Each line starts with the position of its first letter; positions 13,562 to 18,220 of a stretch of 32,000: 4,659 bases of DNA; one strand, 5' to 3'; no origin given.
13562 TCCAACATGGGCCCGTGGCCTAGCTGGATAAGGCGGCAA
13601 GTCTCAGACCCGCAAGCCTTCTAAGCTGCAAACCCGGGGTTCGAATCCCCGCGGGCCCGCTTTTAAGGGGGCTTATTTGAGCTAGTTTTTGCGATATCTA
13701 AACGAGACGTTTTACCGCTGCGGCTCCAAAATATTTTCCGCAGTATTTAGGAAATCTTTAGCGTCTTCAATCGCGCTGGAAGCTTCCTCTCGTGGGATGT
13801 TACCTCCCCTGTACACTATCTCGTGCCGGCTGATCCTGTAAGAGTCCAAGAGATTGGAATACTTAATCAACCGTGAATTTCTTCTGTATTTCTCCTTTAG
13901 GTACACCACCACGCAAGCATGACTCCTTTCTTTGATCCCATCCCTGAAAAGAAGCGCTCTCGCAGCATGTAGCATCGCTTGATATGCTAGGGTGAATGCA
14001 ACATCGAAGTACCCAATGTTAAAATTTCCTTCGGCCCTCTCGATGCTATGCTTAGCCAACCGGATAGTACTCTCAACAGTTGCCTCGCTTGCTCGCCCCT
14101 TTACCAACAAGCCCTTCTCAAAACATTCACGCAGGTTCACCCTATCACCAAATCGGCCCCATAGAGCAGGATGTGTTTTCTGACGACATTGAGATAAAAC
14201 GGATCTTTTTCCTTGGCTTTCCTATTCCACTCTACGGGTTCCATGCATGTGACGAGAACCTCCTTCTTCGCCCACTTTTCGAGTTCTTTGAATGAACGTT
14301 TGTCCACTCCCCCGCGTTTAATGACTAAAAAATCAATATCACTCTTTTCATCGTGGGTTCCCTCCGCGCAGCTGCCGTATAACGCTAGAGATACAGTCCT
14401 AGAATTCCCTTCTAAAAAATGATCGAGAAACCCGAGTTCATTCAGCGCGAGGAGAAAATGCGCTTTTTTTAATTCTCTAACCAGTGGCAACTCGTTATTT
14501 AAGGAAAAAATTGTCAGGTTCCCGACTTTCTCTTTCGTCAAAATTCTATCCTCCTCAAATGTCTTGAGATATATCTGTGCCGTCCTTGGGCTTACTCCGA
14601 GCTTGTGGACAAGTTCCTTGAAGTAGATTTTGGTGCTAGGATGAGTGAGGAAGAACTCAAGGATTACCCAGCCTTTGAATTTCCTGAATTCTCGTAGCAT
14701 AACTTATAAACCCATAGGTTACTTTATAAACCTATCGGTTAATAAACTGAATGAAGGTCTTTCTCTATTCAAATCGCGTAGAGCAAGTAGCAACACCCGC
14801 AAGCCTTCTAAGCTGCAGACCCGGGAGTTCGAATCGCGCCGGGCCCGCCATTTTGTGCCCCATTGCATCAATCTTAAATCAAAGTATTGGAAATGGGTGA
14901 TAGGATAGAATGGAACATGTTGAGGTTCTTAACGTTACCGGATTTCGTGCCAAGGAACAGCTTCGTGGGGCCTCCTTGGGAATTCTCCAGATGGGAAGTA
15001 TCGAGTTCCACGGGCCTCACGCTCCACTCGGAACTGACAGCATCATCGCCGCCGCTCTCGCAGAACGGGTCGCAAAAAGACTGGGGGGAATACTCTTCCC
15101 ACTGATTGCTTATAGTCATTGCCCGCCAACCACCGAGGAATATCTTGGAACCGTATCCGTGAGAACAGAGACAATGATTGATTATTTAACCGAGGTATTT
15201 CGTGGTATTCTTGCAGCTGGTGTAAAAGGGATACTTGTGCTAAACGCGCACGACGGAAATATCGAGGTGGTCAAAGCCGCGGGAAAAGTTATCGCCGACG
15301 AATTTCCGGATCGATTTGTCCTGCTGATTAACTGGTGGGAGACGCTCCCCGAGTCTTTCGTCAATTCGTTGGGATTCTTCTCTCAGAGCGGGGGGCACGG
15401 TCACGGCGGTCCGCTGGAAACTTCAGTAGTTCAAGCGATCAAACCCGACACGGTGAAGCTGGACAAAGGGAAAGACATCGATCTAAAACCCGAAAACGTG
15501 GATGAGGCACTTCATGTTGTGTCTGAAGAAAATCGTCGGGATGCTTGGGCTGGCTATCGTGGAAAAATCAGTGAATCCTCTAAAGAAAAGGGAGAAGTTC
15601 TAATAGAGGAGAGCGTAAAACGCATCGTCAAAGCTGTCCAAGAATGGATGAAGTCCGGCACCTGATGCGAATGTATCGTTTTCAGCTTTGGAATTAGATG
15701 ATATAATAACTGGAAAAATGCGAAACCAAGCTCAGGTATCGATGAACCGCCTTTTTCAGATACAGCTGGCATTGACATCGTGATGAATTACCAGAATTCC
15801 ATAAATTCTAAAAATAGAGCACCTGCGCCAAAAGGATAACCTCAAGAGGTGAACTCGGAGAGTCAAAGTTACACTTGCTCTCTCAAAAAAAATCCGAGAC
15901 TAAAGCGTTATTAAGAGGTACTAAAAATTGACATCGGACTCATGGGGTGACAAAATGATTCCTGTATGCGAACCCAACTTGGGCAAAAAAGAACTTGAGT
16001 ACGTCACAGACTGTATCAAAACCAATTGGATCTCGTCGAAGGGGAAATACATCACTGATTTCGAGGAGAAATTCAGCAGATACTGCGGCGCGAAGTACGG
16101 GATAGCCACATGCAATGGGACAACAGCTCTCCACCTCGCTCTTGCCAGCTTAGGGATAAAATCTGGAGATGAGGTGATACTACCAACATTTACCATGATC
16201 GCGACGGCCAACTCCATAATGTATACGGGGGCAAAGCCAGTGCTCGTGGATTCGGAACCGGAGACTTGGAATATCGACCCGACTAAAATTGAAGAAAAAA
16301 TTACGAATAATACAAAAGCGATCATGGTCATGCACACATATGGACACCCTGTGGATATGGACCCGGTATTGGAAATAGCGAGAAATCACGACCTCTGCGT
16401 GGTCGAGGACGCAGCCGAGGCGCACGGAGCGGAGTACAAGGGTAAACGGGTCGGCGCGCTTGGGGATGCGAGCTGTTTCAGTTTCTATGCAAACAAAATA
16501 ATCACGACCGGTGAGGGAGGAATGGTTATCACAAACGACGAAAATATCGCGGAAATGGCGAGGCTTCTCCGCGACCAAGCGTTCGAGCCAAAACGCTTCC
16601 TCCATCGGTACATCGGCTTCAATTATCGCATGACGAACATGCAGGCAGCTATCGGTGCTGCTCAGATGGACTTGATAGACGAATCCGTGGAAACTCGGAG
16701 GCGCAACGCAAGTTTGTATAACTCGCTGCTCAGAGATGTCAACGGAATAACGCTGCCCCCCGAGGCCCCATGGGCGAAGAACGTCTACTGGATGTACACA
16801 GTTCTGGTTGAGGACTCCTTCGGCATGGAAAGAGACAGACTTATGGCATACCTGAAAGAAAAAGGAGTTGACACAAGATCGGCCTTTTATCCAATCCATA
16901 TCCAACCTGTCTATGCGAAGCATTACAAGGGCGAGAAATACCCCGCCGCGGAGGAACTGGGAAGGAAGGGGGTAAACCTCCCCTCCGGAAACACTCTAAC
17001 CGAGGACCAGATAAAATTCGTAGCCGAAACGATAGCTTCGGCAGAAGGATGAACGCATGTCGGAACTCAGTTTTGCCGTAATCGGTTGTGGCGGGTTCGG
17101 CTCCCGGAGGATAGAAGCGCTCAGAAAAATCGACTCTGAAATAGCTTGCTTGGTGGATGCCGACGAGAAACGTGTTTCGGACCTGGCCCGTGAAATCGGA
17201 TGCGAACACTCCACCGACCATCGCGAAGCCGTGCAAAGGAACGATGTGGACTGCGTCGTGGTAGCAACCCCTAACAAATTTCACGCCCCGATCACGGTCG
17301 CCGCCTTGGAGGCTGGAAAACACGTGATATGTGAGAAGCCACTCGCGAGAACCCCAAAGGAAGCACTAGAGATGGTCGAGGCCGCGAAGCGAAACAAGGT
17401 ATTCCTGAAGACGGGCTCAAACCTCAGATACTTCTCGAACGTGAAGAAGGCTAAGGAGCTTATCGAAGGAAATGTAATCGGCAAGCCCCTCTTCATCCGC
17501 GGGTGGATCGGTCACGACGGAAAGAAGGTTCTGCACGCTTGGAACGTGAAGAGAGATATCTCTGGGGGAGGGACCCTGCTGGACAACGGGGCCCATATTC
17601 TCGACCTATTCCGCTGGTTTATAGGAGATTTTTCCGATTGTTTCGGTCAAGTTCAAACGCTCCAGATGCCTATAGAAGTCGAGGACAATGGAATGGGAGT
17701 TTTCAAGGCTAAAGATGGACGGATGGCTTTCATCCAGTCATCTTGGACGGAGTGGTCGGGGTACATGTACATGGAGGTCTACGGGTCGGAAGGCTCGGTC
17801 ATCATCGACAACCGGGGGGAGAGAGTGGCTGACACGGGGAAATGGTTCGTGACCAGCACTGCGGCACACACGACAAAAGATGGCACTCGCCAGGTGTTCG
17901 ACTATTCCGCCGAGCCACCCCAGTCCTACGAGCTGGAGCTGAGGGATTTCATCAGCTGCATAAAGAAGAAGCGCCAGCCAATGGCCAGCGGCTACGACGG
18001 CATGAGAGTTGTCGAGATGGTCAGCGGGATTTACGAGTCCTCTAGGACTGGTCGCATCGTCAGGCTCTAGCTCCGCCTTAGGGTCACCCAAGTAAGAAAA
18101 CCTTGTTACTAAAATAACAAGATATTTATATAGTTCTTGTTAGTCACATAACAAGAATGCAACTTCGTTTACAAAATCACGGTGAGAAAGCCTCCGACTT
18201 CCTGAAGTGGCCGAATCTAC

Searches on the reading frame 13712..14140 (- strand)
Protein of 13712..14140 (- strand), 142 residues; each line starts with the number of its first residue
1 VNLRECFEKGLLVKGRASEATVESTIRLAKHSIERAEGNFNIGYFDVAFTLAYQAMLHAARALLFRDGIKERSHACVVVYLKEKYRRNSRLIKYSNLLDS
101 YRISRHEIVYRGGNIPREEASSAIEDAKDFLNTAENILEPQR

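Call 77: search_protein_families(library=pfam, proteins=[window:13712-14140:-], max_evalue=0.0001)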
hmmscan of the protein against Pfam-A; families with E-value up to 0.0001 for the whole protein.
window:13712-14140:- (142 aa): 1 family
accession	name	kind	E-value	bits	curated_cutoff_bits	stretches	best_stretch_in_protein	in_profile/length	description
PF05168.19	HEPN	-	1.2e-15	58.1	22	1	23-136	2-116/117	HEPN domain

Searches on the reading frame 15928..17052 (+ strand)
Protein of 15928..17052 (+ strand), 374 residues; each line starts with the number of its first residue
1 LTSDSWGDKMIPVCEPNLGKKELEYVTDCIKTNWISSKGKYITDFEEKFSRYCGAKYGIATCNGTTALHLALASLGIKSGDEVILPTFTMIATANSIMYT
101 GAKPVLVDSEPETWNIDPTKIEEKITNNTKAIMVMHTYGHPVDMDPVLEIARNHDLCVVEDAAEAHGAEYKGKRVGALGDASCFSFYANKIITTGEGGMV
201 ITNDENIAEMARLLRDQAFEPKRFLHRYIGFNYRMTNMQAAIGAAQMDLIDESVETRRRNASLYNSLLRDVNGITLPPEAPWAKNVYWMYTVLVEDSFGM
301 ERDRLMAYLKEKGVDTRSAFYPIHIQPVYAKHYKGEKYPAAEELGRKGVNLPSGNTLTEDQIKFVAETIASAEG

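Call 77: search_protein_families(library=pfam, proteins=[window:15928-17052:+], max_evalue=0.0001)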
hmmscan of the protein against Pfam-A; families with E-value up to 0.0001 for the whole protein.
window:15928-17052:+ (374 aa): 4 families
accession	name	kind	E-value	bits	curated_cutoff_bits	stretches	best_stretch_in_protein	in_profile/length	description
PF01041.23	DegT_DnrJ_EryC1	-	2.8e-131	438.4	19.8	1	18-369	3-359/360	DegT/DnrJ/EryC1/StrS aminotransferase family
PF01212.27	Beta_elim_lyase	-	4e-08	33.4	27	1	43-276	35-273/288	Beta-eliminating lyase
PF00266.25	Aminotran_5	-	3.5e-05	23.4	21.5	1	46-166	49-180/371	Aminotransferase class-V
PF01053.26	Cys_Met_Meta_PP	-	6.9e-05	22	27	1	44-167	56-179/381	Cys/Met metabolism PLP-dependent enzyme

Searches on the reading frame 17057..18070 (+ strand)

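Call 77: search_protein_families(library=pfam, proteins=[window:17057-18070:+], max_evalue=0.0001)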
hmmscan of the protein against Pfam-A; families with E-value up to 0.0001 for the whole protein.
window:17057-18070:+ (337 aa): 4 families
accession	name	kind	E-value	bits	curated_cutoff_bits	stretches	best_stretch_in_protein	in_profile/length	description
PF01408.29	GFO_IDH_MocA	-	1.1e-30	107.3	24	1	5-118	2-117/120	Oxidoreductase family, NAD-binding Rossmann fold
PF22725.1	GFO_IDH_MocA_C3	-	2.6e-24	86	27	1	129-248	1-123/124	GFO/IDH/MocA C-terminal domain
PF02894.22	GFO_IDH_MocA_C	-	2.4e-23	83.5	22.9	1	133-336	1-217/218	Oxidoreductase family, C-terminal alpha/beta domain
PF03447.22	NAD_binding_3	-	5.7e-06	27.5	24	1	10-115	1-111/116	Homoserine dehydrogenase, NAD binding domain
